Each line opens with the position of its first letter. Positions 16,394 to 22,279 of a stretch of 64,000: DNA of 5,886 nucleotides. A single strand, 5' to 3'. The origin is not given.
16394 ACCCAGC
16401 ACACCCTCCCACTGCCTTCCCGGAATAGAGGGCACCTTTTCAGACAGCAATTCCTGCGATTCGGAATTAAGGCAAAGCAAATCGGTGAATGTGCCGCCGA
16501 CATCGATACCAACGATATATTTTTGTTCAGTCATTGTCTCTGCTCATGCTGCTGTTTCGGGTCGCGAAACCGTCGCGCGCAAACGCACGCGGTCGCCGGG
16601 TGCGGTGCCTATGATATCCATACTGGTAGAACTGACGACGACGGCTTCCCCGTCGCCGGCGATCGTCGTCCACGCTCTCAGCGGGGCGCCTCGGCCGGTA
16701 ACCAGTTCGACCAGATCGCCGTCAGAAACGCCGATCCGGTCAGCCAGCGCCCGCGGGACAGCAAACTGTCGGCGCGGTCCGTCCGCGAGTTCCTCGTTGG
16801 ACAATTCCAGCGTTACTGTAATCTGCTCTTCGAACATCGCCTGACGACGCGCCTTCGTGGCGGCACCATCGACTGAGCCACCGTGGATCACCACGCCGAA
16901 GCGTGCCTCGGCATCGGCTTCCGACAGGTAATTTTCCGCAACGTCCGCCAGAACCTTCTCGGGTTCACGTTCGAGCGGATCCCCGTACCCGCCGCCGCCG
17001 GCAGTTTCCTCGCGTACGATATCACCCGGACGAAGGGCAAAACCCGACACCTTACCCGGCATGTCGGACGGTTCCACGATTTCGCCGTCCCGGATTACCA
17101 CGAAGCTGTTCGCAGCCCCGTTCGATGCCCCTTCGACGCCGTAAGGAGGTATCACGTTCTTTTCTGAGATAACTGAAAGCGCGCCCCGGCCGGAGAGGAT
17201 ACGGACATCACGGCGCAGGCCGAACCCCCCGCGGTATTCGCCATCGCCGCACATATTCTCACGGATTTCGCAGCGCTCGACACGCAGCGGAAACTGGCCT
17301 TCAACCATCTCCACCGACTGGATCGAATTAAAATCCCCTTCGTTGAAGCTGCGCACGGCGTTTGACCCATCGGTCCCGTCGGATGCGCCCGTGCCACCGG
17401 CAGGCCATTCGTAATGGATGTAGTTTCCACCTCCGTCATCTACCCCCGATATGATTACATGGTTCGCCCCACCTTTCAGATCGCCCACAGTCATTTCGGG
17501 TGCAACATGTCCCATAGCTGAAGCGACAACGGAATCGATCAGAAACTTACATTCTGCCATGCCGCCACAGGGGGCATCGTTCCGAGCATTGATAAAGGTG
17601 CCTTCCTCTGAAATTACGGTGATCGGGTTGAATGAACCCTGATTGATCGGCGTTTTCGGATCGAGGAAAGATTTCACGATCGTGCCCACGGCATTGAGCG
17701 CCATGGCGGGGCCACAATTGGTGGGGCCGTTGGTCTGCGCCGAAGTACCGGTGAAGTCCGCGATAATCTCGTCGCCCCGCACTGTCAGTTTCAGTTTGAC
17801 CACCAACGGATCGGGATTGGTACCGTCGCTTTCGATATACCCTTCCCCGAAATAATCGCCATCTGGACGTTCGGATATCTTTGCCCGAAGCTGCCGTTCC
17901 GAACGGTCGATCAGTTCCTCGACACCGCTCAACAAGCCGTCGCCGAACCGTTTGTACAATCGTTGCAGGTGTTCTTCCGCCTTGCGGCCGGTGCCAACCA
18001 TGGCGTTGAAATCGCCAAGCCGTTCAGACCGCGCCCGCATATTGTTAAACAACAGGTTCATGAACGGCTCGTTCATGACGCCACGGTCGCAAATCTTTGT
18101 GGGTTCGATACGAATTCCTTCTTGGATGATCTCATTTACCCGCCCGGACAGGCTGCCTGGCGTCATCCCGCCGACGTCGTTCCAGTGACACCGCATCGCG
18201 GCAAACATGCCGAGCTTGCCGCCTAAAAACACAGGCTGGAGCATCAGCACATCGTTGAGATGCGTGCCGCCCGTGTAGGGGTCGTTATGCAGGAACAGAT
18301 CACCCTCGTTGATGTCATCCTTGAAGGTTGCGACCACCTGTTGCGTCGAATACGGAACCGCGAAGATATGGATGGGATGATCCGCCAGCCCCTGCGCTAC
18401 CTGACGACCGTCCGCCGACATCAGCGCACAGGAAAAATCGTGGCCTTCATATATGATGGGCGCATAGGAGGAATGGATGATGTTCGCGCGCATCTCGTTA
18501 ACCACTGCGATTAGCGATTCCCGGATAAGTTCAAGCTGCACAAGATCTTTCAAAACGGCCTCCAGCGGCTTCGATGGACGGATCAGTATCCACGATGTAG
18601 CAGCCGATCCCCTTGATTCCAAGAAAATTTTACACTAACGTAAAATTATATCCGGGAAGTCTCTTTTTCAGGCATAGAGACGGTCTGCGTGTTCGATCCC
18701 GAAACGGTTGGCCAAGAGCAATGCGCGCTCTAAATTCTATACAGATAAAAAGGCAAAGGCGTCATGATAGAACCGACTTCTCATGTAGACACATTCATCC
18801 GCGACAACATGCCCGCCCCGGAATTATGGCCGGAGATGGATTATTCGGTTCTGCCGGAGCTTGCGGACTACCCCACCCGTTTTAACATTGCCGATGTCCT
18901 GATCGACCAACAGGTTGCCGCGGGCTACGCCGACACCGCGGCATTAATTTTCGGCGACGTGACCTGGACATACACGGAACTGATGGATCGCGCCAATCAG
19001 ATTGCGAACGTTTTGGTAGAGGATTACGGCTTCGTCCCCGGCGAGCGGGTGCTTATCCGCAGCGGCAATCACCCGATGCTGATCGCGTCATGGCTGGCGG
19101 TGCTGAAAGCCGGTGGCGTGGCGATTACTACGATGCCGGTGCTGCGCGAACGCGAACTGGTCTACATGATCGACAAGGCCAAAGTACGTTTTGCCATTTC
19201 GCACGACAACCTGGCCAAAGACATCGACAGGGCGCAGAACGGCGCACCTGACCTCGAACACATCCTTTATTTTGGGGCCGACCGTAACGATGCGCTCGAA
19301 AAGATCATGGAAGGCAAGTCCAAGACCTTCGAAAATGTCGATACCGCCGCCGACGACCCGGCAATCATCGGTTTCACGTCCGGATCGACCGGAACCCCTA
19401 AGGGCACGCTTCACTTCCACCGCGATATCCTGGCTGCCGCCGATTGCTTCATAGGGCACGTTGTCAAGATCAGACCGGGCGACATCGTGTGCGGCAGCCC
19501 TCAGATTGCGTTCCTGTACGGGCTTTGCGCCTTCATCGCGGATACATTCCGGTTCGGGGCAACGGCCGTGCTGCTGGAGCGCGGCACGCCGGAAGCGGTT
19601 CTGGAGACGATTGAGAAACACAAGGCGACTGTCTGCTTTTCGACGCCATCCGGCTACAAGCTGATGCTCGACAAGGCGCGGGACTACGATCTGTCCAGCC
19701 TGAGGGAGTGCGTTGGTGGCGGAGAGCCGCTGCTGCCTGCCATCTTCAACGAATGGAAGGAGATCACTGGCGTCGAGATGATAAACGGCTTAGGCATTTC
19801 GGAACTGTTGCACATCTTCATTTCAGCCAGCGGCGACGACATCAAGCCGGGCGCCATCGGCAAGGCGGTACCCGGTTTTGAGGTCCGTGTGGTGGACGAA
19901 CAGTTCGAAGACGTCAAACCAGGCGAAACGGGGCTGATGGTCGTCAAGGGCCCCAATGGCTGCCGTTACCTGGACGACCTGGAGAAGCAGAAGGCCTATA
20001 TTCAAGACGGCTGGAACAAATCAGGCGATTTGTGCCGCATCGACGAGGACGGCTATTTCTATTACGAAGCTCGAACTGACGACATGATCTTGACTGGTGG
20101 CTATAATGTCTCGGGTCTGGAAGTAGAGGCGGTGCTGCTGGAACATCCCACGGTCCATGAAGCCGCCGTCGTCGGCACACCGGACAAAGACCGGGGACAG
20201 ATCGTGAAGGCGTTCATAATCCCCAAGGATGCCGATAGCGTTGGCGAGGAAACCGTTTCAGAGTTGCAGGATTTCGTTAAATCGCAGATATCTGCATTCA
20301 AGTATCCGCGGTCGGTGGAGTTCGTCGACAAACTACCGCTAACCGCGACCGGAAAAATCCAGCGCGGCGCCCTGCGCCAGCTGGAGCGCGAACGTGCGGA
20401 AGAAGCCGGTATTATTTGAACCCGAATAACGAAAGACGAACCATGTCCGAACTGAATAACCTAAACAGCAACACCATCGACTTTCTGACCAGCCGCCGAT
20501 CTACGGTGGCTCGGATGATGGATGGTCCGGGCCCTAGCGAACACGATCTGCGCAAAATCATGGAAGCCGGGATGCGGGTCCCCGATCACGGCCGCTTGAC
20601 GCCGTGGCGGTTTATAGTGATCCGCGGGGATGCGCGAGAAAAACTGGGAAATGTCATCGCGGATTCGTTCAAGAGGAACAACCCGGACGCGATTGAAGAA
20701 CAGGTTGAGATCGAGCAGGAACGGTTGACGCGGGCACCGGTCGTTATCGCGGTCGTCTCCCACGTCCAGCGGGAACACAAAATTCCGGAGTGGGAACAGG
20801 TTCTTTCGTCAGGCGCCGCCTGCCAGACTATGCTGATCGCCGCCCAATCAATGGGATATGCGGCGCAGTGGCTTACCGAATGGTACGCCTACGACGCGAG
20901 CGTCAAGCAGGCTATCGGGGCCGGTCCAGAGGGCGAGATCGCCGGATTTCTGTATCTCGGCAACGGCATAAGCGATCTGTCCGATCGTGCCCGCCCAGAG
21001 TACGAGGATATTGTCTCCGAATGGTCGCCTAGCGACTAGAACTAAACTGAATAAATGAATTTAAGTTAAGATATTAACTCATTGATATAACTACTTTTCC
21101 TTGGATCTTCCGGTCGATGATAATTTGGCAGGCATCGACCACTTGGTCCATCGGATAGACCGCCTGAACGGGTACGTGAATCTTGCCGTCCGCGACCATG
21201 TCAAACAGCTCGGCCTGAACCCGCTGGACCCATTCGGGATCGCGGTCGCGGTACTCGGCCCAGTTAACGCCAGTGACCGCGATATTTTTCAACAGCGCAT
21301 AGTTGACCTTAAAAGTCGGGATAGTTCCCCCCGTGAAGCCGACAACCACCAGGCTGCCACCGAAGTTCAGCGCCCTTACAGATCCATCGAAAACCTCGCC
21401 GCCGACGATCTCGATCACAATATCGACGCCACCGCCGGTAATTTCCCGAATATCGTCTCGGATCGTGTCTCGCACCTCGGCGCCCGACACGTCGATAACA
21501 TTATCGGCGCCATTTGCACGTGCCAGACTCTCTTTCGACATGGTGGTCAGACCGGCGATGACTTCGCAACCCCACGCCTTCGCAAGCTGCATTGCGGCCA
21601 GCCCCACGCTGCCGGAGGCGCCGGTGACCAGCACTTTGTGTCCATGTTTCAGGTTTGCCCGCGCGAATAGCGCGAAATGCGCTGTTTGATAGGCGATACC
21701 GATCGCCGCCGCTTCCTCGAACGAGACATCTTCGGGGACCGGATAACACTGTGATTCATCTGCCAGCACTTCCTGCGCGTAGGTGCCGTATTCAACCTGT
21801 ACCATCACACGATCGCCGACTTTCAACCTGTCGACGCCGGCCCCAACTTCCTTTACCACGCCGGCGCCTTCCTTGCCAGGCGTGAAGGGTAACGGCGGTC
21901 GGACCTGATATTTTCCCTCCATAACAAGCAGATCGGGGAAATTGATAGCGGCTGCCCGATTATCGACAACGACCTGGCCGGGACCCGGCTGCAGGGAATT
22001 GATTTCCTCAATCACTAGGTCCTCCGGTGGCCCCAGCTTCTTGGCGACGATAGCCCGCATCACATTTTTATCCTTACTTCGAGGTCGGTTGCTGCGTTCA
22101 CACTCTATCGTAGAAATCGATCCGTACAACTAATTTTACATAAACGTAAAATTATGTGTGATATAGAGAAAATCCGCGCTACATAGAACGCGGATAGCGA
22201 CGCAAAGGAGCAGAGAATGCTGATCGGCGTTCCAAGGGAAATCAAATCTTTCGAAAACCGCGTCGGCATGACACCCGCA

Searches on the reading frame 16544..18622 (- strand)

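Call 84: search_protein_families(library=pfam, proteins=[window:16544-18622:-])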
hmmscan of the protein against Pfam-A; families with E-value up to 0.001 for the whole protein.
window:16544-18622:- (692 aa): 1 family
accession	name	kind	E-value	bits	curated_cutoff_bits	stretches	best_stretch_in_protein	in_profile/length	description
PF02538.19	Hydantoinase_B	-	1.3e-147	492.9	26.8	1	26-549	1-519/519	Hydantoinase B/oxoprolinase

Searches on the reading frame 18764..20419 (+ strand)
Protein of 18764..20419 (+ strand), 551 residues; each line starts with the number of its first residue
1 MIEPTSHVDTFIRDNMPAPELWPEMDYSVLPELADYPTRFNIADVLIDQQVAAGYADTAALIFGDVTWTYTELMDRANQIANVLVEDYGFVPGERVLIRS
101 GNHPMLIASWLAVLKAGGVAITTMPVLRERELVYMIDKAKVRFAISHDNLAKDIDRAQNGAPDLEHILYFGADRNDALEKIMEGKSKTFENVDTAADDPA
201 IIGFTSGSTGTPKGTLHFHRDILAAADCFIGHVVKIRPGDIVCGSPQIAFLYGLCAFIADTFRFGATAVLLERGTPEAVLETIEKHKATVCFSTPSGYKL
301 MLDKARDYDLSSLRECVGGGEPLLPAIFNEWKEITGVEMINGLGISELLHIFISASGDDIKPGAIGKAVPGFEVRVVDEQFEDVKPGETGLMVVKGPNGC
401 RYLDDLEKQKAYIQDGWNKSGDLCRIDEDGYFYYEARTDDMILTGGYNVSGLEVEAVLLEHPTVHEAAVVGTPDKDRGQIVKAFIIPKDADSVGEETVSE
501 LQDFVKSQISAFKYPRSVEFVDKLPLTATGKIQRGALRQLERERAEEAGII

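Call 52: search_protein_families(library=pfam, proteins=[window:18764-20419:+])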
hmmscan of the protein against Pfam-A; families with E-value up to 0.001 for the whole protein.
window:18764-20419:+ (551 aa): 2 families
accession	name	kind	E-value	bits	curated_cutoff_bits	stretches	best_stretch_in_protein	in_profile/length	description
PF00501.34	AMP-binding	-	3.7e-73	247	29.9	1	50-398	3-378/384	AMP-binding enzyme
PF13193.12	AMP-binding_C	-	1.9e-23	83.6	24.5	1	453-531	1-76/76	AMP-binding enzyme C-terminal domain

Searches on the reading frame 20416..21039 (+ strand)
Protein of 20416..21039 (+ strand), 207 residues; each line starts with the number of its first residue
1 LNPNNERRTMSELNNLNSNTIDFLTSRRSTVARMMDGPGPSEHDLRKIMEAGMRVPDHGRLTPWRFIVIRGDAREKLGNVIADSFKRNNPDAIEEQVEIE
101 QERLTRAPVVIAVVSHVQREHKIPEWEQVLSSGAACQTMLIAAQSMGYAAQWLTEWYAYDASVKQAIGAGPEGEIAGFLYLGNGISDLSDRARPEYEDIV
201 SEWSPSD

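Call 51: search_protein_families(library=pfam, proteins=[window:20416-21039:+], max_evalue=0.01)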
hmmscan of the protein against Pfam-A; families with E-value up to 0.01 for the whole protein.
window:20416-21039:+ (207 aa): 1 family
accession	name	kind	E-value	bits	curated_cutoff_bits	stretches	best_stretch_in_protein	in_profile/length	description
PF00881.29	Nitroreductase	-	1.5e-27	97.3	23.5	1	25-182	2-166/167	Nitroreductase family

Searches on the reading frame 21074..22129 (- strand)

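Call 52: search_protein_families(library=pfam, proteins=[window:21074-22129:-])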
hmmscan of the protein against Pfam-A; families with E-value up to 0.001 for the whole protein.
window:21074-22129:- (351 aa): 3 families
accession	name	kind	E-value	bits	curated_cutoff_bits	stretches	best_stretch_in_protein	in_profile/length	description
PF00107.32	ADH_zinc_N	-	1.4e-26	93.3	31.8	1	175-294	2-117/129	Zinc-binding dehydrogenase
PF08240.17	ADH_N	-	9e-18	64.9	23.5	1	49-133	1-104/104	Alcohol dehydrogenase GroES-like domain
PF13602.12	ADH_zinc_N_2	-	2.9e-17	64.3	27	1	207-348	2-134/134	Zinc-binding dehydrogenase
